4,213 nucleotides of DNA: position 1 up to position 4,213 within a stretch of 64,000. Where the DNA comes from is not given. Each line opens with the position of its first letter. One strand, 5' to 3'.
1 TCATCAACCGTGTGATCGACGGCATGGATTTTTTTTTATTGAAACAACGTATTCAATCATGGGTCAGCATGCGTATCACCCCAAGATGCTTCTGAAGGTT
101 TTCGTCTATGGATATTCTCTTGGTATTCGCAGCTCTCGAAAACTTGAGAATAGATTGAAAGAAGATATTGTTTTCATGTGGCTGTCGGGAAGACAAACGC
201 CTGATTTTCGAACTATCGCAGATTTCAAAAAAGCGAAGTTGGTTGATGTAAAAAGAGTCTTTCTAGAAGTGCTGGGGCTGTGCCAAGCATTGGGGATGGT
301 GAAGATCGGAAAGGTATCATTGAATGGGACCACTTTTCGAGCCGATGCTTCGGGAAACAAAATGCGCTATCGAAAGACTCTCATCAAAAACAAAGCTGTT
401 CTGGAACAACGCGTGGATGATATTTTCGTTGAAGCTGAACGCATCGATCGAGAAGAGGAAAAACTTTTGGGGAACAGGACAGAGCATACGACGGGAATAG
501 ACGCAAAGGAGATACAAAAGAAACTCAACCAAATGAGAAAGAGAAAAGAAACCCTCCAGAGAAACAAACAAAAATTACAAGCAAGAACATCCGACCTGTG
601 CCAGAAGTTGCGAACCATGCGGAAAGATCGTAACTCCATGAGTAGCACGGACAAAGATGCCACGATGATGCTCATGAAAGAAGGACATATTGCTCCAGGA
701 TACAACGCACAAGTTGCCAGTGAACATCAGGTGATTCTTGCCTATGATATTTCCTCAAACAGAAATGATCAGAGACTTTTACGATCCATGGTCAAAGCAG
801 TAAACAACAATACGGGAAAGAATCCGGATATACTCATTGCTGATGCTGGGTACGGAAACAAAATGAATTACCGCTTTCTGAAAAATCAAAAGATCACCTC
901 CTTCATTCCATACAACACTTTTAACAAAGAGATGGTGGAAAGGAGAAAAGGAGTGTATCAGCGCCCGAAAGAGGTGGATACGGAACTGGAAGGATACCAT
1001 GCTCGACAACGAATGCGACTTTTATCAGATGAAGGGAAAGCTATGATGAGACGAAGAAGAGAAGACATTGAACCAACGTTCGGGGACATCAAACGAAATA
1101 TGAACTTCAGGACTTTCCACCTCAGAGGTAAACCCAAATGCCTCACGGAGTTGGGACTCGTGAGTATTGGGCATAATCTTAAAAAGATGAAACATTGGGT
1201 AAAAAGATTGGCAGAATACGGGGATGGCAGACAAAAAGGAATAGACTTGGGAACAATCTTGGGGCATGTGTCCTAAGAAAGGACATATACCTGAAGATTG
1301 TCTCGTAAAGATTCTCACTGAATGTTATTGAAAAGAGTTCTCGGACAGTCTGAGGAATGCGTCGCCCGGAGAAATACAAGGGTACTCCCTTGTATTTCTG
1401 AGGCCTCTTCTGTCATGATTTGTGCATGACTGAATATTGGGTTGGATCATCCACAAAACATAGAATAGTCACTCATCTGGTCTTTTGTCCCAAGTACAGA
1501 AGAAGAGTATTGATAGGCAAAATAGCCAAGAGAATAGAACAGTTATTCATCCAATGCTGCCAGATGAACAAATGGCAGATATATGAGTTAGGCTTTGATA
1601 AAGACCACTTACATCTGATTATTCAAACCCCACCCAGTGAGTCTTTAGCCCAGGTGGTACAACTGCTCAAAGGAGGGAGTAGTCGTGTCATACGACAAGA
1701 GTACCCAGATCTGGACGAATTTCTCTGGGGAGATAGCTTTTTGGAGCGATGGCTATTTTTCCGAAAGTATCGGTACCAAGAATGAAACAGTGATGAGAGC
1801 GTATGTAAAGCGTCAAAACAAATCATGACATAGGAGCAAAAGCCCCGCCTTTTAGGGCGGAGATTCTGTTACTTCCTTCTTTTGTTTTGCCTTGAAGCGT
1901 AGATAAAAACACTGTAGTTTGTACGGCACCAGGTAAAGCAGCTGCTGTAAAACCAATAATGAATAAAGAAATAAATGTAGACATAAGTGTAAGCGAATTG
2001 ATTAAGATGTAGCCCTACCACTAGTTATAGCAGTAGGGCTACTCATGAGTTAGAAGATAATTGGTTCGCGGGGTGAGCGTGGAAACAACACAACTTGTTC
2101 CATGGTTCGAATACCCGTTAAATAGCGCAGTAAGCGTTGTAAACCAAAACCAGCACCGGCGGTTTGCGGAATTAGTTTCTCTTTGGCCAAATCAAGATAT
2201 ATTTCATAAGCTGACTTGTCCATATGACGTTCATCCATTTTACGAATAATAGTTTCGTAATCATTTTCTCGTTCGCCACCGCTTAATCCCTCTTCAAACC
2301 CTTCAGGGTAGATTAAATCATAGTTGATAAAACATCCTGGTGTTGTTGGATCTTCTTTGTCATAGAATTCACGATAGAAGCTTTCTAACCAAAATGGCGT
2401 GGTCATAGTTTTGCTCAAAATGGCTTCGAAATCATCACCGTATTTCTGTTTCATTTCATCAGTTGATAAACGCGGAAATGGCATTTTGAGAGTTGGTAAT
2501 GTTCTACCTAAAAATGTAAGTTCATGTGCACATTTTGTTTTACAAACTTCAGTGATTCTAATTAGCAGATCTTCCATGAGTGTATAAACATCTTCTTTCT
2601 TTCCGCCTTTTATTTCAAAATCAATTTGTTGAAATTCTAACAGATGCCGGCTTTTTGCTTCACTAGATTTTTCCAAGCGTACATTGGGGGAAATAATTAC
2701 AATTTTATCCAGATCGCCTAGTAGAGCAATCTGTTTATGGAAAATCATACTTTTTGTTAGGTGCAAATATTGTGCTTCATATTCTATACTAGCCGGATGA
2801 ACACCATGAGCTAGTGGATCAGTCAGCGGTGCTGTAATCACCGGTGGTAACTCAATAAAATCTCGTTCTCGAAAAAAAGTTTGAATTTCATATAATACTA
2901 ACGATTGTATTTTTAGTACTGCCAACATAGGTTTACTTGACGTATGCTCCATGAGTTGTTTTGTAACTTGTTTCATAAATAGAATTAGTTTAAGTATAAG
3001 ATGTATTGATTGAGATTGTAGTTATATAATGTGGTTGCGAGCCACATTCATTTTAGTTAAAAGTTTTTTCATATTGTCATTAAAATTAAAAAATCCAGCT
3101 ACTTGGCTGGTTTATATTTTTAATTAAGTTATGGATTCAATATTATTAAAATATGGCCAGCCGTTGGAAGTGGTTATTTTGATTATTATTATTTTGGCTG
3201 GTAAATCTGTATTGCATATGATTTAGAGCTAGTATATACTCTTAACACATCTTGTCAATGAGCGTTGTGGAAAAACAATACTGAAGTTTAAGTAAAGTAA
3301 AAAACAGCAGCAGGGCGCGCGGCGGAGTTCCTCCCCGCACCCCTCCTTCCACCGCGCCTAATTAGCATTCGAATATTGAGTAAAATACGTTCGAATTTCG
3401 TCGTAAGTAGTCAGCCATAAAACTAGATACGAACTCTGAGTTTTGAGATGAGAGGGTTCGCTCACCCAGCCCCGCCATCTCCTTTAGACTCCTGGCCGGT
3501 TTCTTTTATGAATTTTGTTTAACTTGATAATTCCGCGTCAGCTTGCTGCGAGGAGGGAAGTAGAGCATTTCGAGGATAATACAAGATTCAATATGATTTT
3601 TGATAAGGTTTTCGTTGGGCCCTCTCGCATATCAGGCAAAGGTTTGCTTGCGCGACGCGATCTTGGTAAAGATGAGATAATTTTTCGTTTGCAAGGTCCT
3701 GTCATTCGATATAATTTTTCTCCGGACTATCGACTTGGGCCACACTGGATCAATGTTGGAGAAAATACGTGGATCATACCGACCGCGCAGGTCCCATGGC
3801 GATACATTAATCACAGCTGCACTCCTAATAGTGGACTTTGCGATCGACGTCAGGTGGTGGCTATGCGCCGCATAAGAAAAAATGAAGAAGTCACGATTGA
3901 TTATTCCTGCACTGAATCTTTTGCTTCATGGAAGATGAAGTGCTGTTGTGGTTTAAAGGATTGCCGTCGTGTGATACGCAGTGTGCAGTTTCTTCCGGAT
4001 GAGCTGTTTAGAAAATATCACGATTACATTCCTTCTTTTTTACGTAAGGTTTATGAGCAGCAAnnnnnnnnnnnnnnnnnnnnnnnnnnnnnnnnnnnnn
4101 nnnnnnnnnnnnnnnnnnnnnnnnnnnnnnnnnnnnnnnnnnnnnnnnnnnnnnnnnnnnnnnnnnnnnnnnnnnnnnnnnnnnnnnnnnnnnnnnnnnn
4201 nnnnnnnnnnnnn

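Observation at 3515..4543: Tandem double SET-domain protein in a bacterium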

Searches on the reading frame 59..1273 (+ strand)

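Call 13: search_protein_families(library=pfam, proteins=[window:59-1273:+], max_evalue=0.001)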
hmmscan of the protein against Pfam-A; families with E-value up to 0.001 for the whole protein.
window:59-1273:+ (405 aa): 3 families
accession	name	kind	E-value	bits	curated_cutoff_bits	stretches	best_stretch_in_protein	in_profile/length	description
PF05598.16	DUF772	-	1.4e-18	67.1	23.1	1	2-70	1-73/74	Transposase domain (DUF772)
PF13751.12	DDE_Tnp_1_6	-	1.9e-15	57.7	25.1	1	304-377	51-124/125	Transposase DDE domain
PF01609.27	DDE_Tnp_1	-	2.1e-14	54.2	23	1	212-374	33-200/200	Transposase DDE domain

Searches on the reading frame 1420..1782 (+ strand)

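Call 13: search_protein_families(library=pfam, proteins=[window:1420-1782:+], max_evalue=0.001)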
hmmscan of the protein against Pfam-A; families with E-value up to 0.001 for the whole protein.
window:1420-1782:+ (121 aa): 1 family
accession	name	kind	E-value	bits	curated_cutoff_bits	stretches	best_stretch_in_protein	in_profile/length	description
PF01797.21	Y1_Tnp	-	2.9e-27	95.6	23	1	14-107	3-96/121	Transposase IS200 like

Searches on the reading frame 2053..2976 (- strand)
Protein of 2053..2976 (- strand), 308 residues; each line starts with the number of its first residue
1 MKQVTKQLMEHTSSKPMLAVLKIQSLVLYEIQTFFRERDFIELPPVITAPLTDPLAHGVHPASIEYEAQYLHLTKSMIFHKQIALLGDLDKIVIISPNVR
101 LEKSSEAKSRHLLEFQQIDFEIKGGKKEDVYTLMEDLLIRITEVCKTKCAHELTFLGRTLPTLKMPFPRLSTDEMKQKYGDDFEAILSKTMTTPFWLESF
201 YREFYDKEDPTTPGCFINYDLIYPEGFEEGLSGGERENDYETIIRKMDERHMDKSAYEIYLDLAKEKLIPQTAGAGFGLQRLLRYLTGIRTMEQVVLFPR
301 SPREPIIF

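Call 13: search_protein_families(library=pfam, proteins=[window:2053-2976:-], max_evalue=0.001)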
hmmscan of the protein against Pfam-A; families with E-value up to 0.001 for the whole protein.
window:2053-2976:- (308 aa): 1 family
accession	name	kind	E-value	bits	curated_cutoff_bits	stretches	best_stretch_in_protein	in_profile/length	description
PF00152.25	tRNA-synt_2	-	4.3e-39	134.9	25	1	11-301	13-307/308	tRNA synthetases class II (D, K and N)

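Call 58: search_protein_families(library=padloc, proteins=[window:2053-2976:-], max_evalue=0.01)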
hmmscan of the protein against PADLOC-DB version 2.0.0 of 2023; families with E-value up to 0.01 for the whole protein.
window:2053-2976:- (308 aa): 0 families

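Call 59: search_protein_families(library=ncbifam, proteins=[window:2053-2976:-], max_evalue=0.01)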
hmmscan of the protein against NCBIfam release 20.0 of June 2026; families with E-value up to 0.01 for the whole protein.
window:2053-2976:- (308 aa): 16 families
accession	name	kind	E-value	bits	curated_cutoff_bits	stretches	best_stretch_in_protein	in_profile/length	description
NF005054.0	PRK06462.1-4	equivalog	3.5e-96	322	309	1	6-305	10-315/318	asparagine synthetase A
NF005052.0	PRK06462.1-1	equivalog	4.6e-61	206.8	368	1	10-300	38-345/353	asparagine synthetase A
NF003037.0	PRK03932.1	equivalog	6.1e-32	111.1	414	1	14-303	126-447/451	asparagine--tRNA ligase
NF003483.0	PRK05159.1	equivalog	1.2e-30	106.8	353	1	17-301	133-432/438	aspartate--tRNA(Asn) ligase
TIGR00457.1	asnS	equivalog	4.1e-30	105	342.6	1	14-303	129-451/455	asparagine--tRNA ligase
TIGR00458.1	aspS_nondisc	equivalog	1.4e-29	103.4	368.4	1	18-303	130-424/428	aspartate--tRNA(Asn) ligase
NF005055.0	PRK06462.1-5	equivalog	9.2e-12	44.7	389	1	195-301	231-334/341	asparagine synthetase A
TIGR00459.1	aspS_bact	equivalog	4.8e-11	41.7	373.85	1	17-182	135-284/586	aspartate--tRNA ligase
NF001750.0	PRK00476.1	equivalog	7.9e-11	41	443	1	17-182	140-289/590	aspartate--tRNA ligase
NF001756.1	PRK00484.1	subfamily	1.3e-08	34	468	2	265-300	449-484/488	lysine--tRNA ligase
TIGR00462.1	genX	equivalog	6.2e-07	29.2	286.9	0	26-147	6-125/304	EF-P lysine aminoacylase EpmA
TIGR00499.1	lysS_bact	equivalog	9.5e-07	27.8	427.6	1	269-300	460-491/496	lysine--tRNA ligase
NF006828.0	PRK09350.1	equivalog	1.6e-06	27.6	264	1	225-299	247-321/325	elongation factor P--(R)-beta-lysine ligase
NF005053.0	PRK06462.1-3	equivalog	3.4e-06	26.9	322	1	218-299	187-265/274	asparagine synthetase A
NF009460.0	PRK12820.1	equivalog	0.00042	18.5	1379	1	28-182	180-317/723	bifunctional aspartyl-tRNA synthetase/aspartyl/glutamyl-tRNA amidotransferase subunit C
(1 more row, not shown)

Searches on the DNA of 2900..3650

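Call 52: search_rna_families(source=window, start=2900, end=3650, threshold=evalue, max_evalue=1)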
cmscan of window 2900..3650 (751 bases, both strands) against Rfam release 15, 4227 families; matches with E-value up to 1: 1.
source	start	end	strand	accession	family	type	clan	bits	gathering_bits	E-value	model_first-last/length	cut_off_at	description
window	3510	3560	+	RF01748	nuoG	Cis-reg;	-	18.2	33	0.31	1-43/43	no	nuoG RNA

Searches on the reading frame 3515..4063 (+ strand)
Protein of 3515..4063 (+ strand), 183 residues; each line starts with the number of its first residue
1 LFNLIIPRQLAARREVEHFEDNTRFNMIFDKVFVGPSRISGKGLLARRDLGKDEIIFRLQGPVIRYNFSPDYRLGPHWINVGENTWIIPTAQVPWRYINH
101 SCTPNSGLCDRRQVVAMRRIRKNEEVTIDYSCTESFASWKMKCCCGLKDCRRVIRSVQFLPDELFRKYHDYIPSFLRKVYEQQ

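Call 3: search_protein_families(library=pfam, proteins=[window:3515-4063:+], max_evalue=1)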
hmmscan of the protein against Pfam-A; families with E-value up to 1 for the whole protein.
window:3515-4063:+ (183 aa): 1 family
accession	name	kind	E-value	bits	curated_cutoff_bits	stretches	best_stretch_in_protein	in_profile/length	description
PF00856.33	SET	-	5e-11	43.4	22.4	1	41-131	1-105/105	SET domain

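Call 4: search_protein_families(library=ncbifam, proteins=[window:3515-4063:+], max_evalue=1)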
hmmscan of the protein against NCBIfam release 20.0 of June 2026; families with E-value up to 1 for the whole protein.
window:3515-4063:+ (183 aa): 0 families
